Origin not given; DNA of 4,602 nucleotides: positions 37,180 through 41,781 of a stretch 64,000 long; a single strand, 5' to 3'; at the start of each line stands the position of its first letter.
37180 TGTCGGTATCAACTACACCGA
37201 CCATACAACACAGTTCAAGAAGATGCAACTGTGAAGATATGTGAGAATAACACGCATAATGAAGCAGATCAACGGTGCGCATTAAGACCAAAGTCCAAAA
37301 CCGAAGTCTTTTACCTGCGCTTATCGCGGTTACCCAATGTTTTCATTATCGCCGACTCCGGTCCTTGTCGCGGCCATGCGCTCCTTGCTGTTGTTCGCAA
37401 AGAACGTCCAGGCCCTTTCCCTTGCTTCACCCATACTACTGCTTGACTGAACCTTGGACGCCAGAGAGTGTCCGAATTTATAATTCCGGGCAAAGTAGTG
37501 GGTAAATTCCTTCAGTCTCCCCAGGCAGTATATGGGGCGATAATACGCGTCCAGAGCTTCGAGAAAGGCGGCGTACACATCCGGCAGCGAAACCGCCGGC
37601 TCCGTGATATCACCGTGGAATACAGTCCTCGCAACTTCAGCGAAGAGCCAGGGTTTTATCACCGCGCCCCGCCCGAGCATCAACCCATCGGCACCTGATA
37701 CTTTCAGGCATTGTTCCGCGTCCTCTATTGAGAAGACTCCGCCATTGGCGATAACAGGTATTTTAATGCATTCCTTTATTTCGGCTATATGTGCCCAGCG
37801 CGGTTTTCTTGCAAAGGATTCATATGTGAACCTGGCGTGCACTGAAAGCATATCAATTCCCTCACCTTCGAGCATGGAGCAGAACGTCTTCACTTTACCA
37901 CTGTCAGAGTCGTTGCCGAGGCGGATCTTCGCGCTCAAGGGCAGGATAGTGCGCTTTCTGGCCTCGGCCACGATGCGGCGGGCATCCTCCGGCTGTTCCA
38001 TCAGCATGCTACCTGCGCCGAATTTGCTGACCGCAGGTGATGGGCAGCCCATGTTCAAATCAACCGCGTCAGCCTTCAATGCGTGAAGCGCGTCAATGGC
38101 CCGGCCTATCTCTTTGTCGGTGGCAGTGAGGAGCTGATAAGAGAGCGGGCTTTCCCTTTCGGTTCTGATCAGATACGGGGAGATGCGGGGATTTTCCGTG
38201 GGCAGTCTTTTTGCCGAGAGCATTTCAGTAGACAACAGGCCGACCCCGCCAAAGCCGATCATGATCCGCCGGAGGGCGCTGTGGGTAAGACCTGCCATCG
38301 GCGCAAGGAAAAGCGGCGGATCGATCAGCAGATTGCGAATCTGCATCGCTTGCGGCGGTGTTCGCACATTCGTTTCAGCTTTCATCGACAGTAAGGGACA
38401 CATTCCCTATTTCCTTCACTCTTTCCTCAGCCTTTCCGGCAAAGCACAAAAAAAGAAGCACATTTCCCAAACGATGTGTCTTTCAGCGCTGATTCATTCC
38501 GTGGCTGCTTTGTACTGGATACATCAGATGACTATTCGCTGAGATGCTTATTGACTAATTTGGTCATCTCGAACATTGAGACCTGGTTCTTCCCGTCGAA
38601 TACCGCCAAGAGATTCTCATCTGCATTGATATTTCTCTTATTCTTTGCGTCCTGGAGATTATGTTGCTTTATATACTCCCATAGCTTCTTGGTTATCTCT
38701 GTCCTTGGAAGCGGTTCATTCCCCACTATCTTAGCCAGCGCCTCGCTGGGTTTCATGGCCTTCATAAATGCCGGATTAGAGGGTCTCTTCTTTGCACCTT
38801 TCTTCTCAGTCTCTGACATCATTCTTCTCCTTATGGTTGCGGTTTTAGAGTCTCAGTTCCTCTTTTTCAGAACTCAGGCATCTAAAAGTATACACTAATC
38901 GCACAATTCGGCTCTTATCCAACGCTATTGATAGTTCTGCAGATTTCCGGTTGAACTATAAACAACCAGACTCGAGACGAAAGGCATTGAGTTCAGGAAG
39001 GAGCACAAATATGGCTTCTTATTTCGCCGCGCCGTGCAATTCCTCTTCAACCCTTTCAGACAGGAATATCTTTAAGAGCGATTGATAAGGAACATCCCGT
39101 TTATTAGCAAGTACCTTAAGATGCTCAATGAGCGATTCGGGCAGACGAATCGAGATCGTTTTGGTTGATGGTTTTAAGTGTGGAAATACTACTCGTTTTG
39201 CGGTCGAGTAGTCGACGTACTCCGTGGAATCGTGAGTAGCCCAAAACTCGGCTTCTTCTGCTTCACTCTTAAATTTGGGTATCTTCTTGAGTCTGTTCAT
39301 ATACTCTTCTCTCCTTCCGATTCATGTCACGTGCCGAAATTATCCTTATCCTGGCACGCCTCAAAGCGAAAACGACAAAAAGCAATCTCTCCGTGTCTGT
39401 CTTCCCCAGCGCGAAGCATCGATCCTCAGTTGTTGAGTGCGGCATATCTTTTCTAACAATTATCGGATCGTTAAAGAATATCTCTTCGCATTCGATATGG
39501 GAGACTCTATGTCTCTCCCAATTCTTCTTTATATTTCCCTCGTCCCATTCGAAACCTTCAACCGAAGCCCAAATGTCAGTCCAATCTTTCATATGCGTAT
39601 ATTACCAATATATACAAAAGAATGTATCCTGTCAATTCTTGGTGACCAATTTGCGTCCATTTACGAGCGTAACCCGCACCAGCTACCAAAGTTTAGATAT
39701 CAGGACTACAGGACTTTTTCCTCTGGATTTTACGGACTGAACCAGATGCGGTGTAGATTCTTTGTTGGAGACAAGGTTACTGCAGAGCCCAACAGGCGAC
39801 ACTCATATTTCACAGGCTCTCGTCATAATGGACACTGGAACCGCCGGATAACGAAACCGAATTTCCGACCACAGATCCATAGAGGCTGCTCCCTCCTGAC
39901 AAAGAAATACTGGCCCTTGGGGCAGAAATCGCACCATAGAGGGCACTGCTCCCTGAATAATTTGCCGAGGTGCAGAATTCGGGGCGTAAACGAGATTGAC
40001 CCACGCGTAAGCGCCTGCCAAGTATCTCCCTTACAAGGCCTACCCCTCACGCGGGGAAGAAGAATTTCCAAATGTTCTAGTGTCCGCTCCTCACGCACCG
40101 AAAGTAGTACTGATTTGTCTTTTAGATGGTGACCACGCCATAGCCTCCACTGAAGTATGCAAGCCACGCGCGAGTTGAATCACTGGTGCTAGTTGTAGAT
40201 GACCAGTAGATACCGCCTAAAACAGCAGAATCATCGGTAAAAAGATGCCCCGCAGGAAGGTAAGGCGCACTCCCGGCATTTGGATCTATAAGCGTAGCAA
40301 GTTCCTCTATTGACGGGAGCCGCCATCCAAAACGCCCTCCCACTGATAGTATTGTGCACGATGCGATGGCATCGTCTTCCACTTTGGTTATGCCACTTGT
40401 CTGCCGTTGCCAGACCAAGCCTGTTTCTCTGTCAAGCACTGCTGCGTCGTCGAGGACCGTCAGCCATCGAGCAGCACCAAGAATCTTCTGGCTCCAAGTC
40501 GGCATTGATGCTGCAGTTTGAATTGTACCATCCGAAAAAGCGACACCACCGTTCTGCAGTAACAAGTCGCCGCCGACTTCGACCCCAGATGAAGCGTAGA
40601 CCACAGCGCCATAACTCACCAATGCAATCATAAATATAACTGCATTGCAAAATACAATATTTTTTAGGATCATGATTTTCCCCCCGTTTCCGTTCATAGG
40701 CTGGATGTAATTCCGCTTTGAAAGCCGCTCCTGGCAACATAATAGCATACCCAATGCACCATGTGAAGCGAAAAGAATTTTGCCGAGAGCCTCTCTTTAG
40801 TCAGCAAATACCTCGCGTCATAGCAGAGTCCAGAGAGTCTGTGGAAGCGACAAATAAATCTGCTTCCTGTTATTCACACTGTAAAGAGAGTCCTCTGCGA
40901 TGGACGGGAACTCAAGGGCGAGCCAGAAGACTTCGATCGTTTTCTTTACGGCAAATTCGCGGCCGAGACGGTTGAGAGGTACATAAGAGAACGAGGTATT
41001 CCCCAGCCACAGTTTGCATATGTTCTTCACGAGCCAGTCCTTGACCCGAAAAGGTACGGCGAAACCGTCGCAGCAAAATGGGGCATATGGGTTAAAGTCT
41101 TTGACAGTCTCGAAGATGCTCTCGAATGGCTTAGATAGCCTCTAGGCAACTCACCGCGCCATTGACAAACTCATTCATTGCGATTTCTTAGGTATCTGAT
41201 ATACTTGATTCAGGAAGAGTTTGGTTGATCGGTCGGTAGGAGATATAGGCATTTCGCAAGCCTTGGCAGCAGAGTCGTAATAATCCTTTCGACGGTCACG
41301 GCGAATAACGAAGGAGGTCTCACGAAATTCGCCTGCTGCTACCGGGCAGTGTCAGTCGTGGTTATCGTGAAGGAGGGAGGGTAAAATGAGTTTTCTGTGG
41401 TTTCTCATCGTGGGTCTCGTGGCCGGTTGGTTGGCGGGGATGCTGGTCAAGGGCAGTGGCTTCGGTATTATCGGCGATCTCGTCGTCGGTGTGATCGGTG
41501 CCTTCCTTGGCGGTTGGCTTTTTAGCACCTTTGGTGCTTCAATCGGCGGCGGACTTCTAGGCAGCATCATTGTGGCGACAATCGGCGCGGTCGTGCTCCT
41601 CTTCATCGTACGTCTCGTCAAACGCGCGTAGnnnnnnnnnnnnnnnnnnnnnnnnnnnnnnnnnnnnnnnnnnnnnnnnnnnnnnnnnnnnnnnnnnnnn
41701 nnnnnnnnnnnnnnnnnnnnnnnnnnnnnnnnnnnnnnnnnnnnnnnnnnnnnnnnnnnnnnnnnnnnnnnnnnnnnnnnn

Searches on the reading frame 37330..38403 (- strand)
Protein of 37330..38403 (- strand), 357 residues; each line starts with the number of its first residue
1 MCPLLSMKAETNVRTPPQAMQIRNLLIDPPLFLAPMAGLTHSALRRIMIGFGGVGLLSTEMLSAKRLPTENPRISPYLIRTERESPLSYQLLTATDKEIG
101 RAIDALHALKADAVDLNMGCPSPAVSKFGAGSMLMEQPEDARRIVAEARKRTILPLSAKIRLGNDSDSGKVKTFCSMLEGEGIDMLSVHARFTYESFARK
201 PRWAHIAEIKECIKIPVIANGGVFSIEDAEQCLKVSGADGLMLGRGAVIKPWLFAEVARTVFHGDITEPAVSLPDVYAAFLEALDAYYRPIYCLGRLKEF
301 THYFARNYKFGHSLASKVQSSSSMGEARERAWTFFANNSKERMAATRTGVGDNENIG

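Call 8: search_protein_families(library=pfam, proteins=[window:37330-38403:-], max_evalue=0.01)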
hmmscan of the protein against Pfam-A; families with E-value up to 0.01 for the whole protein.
window:37330-38403:- (357 aa): 4 families
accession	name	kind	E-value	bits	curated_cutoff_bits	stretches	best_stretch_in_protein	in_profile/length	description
PF01207.24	Dus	-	3.5e-61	207.5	20.4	1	33-282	2-250/311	Dihydrouridine synthase (Dus)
PF00977.27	His_biosynth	-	0.0011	18.9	23.6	1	203-260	62-118/228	Histidine biosynthesis protein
PF01070.24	FMN_dh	-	0.0013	18.3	24.9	1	185-242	189-244/350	FMN-dependent dehydrogenase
PF03060.21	NMO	-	0.0068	16.3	28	0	206-244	185-222/331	Nitronate monooxygenase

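Call 27: find_related_loci(query=window:37330-38403:-, collection=genome_contigs, flank=10000)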
Query window:37330-38403:- (357 aa) in genome_contigs; peptide patterns used: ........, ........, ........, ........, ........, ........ (x = any residue, [..] = any of these).
273 stretches matched a pattern; 209 encode a relative of the query (tblastn E <= 1e-3); the best 80 are kept; 80 distinct loci.
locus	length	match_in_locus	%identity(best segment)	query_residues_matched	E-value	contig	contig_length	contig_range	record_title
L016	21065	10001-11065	85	1-357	0e+0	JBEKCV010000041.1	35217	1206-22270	MAG: Thermodesulfovibrionales bacterium isolate SPRUCE 168 SPRUCE_168_41, whole genome shotgun sequence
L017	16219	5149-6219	84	1-357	0e+0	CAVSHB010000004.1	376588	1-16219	MAG: uncultured Nitrospiraceae bacterium isolate MFD01476.bin.1.136 genome assembly, contig: contig_55730, whole genome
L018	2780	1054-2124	84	1-357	0e+0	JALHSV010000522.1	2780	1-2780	MAG: Thermodesulfovibrionales bacterium isolate PFL7 seq_3463868, whole genome shotgun sequence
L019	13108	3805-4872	83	1-356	0e+0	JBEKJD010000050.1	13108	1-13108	MAG: Dissulfurispiraceae bacterium isolate SPRUCE 315 SPRUCE_315_50, whole genome shotgun sequence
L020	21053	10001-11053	83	1-351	0e+0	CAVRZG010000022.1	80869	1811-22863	MAG: uncultured Nitrospiraceae bacterium isolate MFD05942.bin.3.50 genome assembly, contig: contig_52035, whole genome s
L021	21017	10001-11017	86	1-339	0e+0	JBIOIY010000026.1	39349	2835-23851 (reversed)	MAG: Thermodesulfovibrionales bacterium isolate GcC11-22 k141_1766346_length_39349_cov_181.9804, whole genome shotgun se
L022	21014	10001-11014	80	5-342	0e+0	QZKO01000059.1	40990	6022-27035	MAG: Nitrospiraceae bacterium isolate SURF_11 Ga0104751_1001385, whole genome shotgun sequence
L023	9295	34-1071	79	1-346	0e+0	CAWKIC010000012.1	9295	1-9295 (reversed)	MAG: uncultured Bacteroidales bacterium isolate MFD02809.bin.2.7 genome assembly, contig: contig_162800, whole genome sh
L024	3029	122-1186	77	3-357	0e+0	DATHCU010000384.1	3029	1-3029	MAG TPA_asm: Thermodesulfovibrionales bacterium isolate SMAG_U12375 k141_663444, whole genome shotgun sequence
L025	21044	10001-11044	78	3-354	0e+0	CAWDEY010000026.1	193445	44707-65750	MAG: uncultured Nitrospira sp. isolate MFD05942.bin.3.80 genome assembly, contig: contig_76926, whole genome shotgun seq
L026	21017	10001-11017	78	4-341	0e+0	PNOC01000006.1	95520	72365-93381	MAG: Thermodesulfovibrio sp. isolate SW.3.86 SW_1000108_95520, whole genome shotgun sequence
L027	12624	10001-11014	80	2-339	0e+0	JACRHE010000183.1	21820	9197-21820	MAG: Nitrospirae bacterium isolate NC_groundwater_1769_Pr3_B-0.1um_50_9 SR-2_scaffold_141_3437013, whole genome shotgun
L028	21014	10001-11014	80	4-341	0e+0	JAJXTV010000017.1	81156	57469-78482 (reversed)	MAG: Nitrospirae bacterium isolate BP4.bin66 NODE_241_length_81156_cov_2.741623, whole genome shotgun sequence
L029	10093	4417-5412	82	19-350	0e+0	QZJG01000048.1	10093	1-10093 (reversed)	MAG: Nitrospiraceae bacterium isolate SURF_45 Ga0104751_1008845, whole genome shotgun sequence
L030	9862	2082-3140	76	4-356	0e+0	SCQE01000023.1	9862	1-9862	MAG: Nitrospirae bacterium isolate DP16D_bin.35 DP16D_bin.35-23483, whole genome shotgun sequence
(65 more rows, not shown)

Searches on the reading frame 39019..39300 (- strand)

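Call 69: search_protein_families(library=pfam, proteins=[window:39019-39300:-], max_evalue=0.001)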
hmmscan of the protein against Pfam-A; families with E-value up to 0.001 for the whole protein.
window:39019-39300:- (93 aa): 1 family
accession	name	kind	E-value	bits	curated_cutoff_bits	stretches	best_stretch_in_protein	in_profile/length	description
PF12441.14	CopG_antitoxin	-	2.8e-34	118.2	28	1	5-82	1-78/79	CopG antitoxin of type II toxin-antitoxin system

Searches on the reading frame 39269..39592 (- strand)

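Call 69: search_protein_families(library=pfam, proteins=[window:39269-39592:-], max_evalue=0.001)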
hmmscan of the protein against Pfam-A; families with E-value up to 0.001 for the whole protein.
window:39269-39592:- (107 aa): 1 family
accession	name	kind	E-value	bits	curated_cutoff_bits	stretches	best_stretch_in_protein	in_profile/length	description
PF04365.19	BrnT_toxin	-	2e-24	86.1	34.5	1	16-94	1-77/77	Ribonuclease toxin, BrnT, of type II toxin-antitoxin system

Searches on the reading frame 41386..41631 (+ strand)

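Call 8: search_protein_families(library=pfam, proteins=[window:41386-41631:+], max_evalue=0.01)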
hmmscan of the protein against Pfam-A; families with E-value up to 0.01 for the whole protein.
window:41386-41631:+ (81 aa): 1 family
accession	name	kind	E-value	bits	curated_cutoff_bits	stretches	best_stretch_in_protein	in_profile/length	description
PF04226.18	Transgly_assoc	-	1.4e-15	57.7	25.3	1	33-80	2-49/49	Transglycosylase associated protein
